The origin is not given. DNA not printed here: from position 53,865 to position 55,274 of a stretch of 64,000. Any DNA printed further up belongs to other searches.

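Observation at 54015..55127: Release-factor-like (aeRF1/Pelota superfamily) gene wedged between the catalytic and B12-binding subunits of an acyl-CoA mutase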

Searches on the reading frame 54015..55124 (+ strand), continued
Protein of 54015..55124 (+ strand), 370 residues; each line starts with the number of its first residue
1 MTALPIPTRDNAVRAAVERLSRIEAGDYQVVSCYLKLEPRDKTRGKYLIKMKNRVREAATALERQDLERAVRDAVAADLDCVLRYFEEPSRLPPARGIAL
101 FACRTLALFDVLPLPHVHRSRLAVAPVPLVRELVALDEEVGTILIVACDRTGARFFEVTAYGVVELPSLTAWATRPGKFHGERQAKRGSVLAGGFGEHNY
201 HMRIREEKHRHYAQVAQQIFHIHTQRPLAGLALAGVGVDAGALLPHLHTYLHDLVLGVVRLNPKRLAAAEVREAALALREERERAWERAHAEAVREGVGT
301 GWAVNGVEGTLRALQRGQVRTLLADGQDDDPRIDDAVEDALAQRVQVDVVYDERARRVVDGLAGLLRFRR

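Call 55: find_homologous_proteins(query=L138:4950-6128:+, max_evalue=1e-20)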
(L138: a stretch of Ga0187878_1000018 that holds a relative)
Query L138:4950-6128:+ (393 aa): 1173 proteins with E <= 1e-20 among 8000 candidates; the best 120 are listed.
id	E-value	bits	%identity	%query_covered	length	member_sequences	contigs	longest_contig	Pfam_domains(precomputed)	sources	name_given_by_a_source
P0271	4.5e-247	837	100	100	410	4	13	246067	PF18845.7,PF18844.7,PF18854.7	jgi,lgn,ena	-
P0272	5.5e-222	755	91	98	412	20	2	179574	PF18844.7,PF18854.7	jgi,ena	-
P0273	7.3e-220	748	89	100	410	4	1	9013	PF18854.7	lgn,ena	-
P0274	6.4e-213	725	89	100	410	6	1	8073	PF18854.7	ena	-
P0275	8.5e-213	725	88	99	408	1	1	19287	PF18854.7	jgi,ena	-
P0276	3.2e-212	723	87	99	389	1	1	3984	PF18854.7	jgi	jgi:peptide chain release factor subunit 1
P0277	1.6e-211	720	87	99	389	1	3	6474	PF18854.7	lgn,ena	-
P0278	5.6e-211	719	87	99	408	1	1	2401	PF18854.7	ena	-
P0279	3.1e-207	706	86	98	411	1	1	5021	PF18854.7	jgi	jgi:peptide chain release factor subunit 1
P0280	5.3e-206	702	85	100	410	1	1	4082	PF18845.7,PF18854.7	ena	-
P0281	1.2e-205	701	86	100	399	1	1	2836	PF18854.7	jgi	jgi:peptide chain release factor subunit 1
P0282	1.1e-204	698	85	100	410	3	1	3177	PF18854.7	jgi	-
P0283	3.6e-204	696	84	99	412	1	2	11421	PF18854.7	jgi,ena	-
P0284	5.9e-202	689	85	98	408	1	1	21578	PF18854.7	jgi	jgi:peptide chain release factor subunit 1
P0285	1.8e-201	687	85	98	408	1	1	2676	PF18854.7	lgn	-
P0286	2.7e-200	683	84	98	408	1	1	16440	PF18854.7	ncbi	-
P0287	7.7e-200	682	83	97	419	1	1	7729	PF18854.7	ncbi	-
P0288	5.3e-192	656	79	98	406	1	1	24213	PF18844.7,PF18854.7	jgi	jgi:peptide chain release factor subunit 1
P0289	2.9e-190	650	78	100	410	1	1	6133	PF18845.7,PF18854.7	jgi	jgi:peptide chain release factor subunit 1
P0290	1.8e-189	648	80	94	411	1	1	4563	PF18845.7,PF18854.7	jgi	jgi:peptide chain release factor subunit 1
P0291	1.0e-185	636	78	98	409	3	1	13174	PF18845.7,PF18854.7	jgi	jgi:peptide chain release factor subunit 1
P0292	3.0e-185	634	78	99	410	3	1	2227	PF18845.7,PF18844.7,PF18854.7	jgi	jgi:peptide chain release factor subunit 1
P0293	3.8e-183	627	79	94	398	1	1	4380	PF18845.7,PF18854.7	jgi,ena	-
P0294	2.2e-182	625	78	97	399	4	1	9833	PF18845.7,PF18854.7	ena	-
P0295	1.3e-181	622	79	93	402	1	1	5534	PF18854.7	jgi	jgi:peptide chain release factor subunit 1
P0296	2.8e-181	621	77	98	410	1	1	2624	PF18845.7,PF18854.7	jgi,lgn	jgi:peptide chain release factor subunit 1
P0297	3.6e-181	621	77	97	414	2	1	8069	PF18854.7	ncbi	-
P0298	4.0e-181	620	80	94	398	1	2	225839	PF18845.7,PF18854.7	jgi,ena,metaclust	metaclust:\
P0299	7.0e-180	616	78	98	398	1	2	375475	PF18854.7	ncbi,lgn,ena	-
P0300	1.4e-177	609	76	98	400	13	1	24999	PF18845.7,PF18854.7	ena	-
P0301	5.2e-177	607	75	97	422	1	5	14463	PF18854.7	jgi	jgi:peptide chain release factor subunit 1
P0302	5.8e-177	607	76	96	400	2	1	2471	PF18844.7,PF18854.7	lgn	-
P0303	6.6e-177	607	77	93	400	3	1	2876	PF18854.7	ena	-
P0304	9.6e-177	606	76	98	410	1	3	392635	PF18845.7,PF18854.7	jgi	jgi:hypothetical protein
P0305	1.0e-176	606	77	94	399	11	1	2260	PF18845.7,PF18854.7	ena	-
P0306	2.2e-176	605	74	99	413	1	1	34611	PF18845.7,PF18854.7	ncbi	-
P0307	4.4e-176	604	75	98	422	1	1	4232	PF18854.7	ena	-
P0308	9.7e-176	603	76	94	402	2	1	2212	PF18845.7,PF18844.7,PF18854.7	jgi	-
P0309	7.9e-175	600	74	98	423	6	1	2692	PF18854.7,PF18856.7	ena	-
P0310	3.0e-174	598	74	97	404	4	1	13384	PF18845.7,PF18854.7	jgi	jgi:peptide chain release factor subunit 1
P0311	3.6e-173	594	76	94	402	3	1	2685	PF18845.7,PF18854.7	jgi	jgi:peptide chain release factor subunit 1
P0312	1.2e-172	592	77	93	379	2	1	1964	PF18854.7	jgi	jgi:peptide chain release factor subunit 1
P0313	4.8e-172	591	73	94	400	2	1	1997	PF18844.7,PF18854.7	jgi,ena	-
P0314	2.6e-171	588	75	94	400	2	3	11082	PF18854.7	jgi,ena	-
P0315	1.5e-170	586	74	93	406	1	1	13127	PF18845.7,PF18854.7,PF18856.7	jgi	jgi:peptide chain release factor subunit 1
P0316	2.1e-169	582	73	94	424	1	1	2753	PF18854.7,PF18856.7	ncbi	-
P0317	2.6e-168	578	74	96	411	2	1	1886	PF18845.7,PF18854.7,PF18856.7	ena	-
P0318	4.9e-168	577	75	95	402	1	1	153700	PF18845.7,PF18854.7,PF18856.7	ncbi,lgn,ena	-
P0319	1.6e-167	576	75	94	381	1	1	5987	PF18854.7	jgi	-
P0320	2.6e-167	575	72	98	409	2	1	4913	PF18854.7,PF18856.7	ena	-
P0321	1.0e-165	570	74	94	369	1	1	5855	PF18845.7,PF18854.7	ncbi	-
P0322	1.4e-165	569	71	96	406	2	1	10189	PF18854.7,PF18856.7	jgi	jgi:peptide chain release factor subunit 1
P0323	5.4e-165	567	72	99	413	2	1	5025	PF18854.7,PF18856.7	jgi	-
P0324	1.5e-164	566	71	99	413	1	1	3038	PF18854.7,PF18856.7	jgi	jgi:peptide chain release factor subunit 1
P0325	2.0e-164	565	74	97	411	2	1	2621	PF18845.7,PF18854.7,PF18856.7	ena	-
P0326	3.8e-163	561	71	93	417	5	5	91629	PF18854.7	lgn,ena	-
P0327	1.3e-161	556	70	96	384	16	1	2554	PF18845.7,PF18844.7,PF18854.7,PF18856.7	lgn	-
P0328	3.7e-161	555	69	96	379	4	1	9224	PF18845.7,PF18844.7,PF18854.7,PF18856.7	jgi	jgi:peptide chain release factor subunit 1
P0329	4.3e-161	554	72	97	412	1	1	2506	PF18854.7,PF18856.7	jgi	-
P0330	6.2e-161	554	73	97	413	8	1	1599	PF18854.7,PF18856.7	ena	-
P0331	9.2e-161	553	70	97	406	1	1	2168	PF18845.7,PF18844.7,PF18854.7,PF18856.7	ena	-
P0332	1.3e-160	553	73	93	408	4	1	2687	PF18844.7,PF18854.7,PF18856.7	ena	-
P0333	3.0e-160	552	67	100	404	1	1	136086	PF18845.7,PF18854.7,PF18856.7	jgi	-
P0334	9.0e-160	550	72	94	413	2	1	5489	PF18854.7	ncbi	-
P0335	5.8e-158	544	69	96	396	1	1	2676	PF18844.7,PF18854.7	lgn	-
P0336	1.5e-157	543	66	99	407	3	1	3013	PF18845.7,PF18854.7,PF18856.7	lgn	-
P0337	3.4e-157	542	70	99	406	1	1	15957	PF18854.7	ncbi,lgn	-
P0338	1.7e-155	536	69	97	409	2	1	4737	PF18845.7,PF18844.7,PF18854.7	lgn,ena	-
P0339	7.3e-155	534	65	97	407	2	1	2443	PF18845.7,PF18854.7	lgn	-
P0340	4.8e-153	528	66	100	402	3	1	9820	PF18845.7,PF18854.7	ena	-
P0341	5.1e-152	525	67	95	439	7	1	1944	PF18845.7,PF18854.7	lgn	-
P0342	7.8e-152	524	66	96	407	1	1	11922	PF18845.7,PF18854.7,PF18856.7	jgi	jgi:peptide chain release factor subunit 1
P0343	3.3e-151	522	66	97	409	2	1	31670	PF18844.7,PF18854.7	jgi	-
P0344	4.9e-151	521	68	97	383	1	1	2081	PF10116.15,PF18845.7,PF18854.7,PF18856.7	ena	-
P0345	6.0e-151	521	66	97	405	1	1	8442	PF18844.7,PF18854.7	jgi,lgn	jgi:peptide chain release factor subunit 1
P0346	1.2e-150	520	68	92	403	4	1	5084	PF18845.7,PF18844.7,PF18854.7,PF18856.7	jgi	jgi:peptide chain release factor subunit 1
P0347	1.5e-150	520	66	96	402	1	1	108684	PF18845.7,PF18844.7,PF18854.7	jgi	-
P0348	2.5e-150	519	65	97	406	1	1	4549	PF18845.7,PF18844.7,PF18854.7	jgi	jgi:peptide chain release factor subunit 1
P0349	4.7e-150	518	65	99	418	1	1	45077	PF18854.7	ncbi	-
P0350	6.1e-150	518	69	93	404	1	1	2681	PF18854.7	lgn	-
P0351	1.0e-149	517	66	94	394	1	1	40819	PF18844.7,PF18854.7,PF18856.7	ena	-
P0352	1.5e-149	516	66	95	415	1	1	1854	PF18845.7,PF18854.7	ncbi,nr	ncbi:MAG: hypothetical protein Q7J79_09080 [Gemmatimonadales bacterium]|nr:hypothetical protein [Gem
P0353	1.8e-149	516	66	97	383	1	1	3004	PF18854.7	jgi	jgi:peptide chain release factor subunit 1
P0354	4.6e-149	515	64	100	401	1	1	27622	PF18854.7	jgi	jgi:peptide chain release factor subunit 1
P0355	7.2e-149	514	66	96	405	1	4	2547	PF18845.7,PF18854.7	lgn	-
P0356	1.2e-148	514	65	96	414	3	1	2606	PF18845.7,PF18854.7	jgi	-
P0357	1.8e-147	510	65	100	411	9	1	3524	PF18845.7,PF18854.7,PF18856.7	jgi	jgi:peptide chain release factor subunit 1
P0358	4.3e-147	508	63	96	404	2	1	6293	PF18845.7,PF18844.7,PF18854.7,PF18856.7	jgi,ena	-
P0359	1.3e-146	507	65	95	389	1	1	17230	PF18845.7,PF18844.7,PF18854.7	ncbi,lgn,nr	ncbi:MAG: hypothetical protein HY705_06560 [Gemmatimonadetes bacterium]|nr:hypothetical protein [Gem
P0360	1.8e-146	506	68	96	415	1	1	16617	PF18854.7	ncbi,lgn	-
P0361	3.1e-146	506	68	96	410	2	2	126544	PF18854.7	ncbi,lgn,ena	-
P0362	4.6e-146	505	61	99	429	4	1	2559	PF18845.7,PF18844.7,PF18854.7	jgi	jgi:peptide chain release factor subunit 1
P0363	8.6e-146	504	65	98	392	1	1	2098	PF18854.7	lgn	-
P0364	1.2e-145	504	64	94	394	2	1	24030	PF18844.7,PF18854.7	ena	-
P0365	1.4e-145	503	64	93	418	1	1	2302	PF18845.7,PF18854.7,PF18856.7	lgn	-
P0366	1.5e-145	503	64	96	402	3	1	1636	PF18845.7,PF18854.7,PF18856.7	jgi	jgi:peptide chain release factor subunit 1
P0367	4.0e-145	502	64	98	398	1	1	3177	PF10116.15,PF18844.7,PF18854.7,PF18856.7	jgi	jgi:peptide subunit release factor 1 (eRF1)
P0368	4.9e-145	502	63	99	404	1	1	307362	PF18845.7,PF18844.7,PF18854.7,PF18856.7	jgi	jgi:peptide chain release factor subunit 1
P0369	1.6e-144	500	63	96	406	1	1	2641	PF18845.7,PF18854.7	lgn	-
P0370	2.6e-144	499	64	99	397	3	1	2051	PF10116.15,PF18844.7,PF18854.7,PF18856.7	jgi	jgi:peptide subunit release factor 1 (eRF1)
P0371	3.2e-144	499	65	93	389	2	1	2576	PF18854.7,PF18856.7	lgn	-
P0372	5.3e-144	498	64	99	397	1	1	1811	PF18844.7,PF18854.7,PF18856.7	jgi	jgi:peptide subunit release factor 1 (eRF1)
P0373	2.6e-143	496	64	99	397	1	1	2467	PF18844.7,PF18854.7,PF18856.7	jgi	jgi:peptide subunit release factor 1 (eRF1)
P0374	3.4e-143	496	62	99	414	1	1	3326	PF10116.15,PF18854.7,PF18856.7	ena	-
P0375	4.4e-143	495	63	99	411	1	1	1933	PF18844.7,PF18854.7,PF18856.7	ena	-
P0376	5.4e-143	495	67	96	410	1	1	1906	PF18854.7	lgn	-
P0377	7.5e-143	494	64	96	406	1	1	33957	PF18844.7,PF18854.7,PF18856.7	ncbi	-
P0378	9.3e-143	494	64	96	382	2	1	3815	PF18845.7,PF18854.7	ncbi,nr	ncbi:MAG TPA: hypothetical protein VNL98_07340 [Gemmatimonadales bacterium]|nr:hypothetical protein 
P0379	1.0e-142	494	62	99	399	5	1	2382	PF10116.15,PF18844.7,PF18854.7,PF18856.7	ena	-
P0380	1.3e-142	494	63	98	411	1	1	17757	PF18845.7,PF18844.7,PF18854.7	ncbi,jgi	ncbi:MAG TPA: hypothetical protein VGI92_13015 [Gemmatimonadales bacterium]|jgi:peptide chain releas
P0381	2.4e-142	493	64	98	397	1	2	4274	PF18844.7,PF18854.7,PF18856.7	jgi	jgi:peptide subunit release factor 1 (eRF1)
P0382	2.6e-142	493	62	98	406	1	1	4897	PF18854.7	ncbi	-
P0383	3.1e-142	492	62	99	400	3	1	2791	PF18844.7,PF18854.7,PF18856.7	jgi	-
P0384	3.2e-142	492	62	98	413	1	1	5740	PF18854.7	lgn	-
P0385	7.4e-142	491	64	96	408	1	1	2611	PF18845.7,PF18854.7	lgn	-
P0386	8.4e-142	491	64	98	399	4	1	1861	PF18844.7,PF18854.7,PF18856.7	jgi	jgi:peptide subunit release factor 1 (eRF1)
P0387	1.7e-141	490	63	96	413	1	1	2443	PF18845.7,PF18844.7,PF18854.7,PF18856.7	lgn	-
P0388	2.1e-141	490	62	94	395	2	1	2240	PF18844.7,PF18854.7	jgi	jgi:peptide subunit release factor 1 (eRF1)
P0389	6.4e-141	488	62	99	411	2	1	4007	PF18844.7,PF18854.7,PF18856.7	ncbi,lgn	-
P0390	1.4e-140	487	64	93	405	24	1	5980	PF18844.7,PF18854.7,PF18856.7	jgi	-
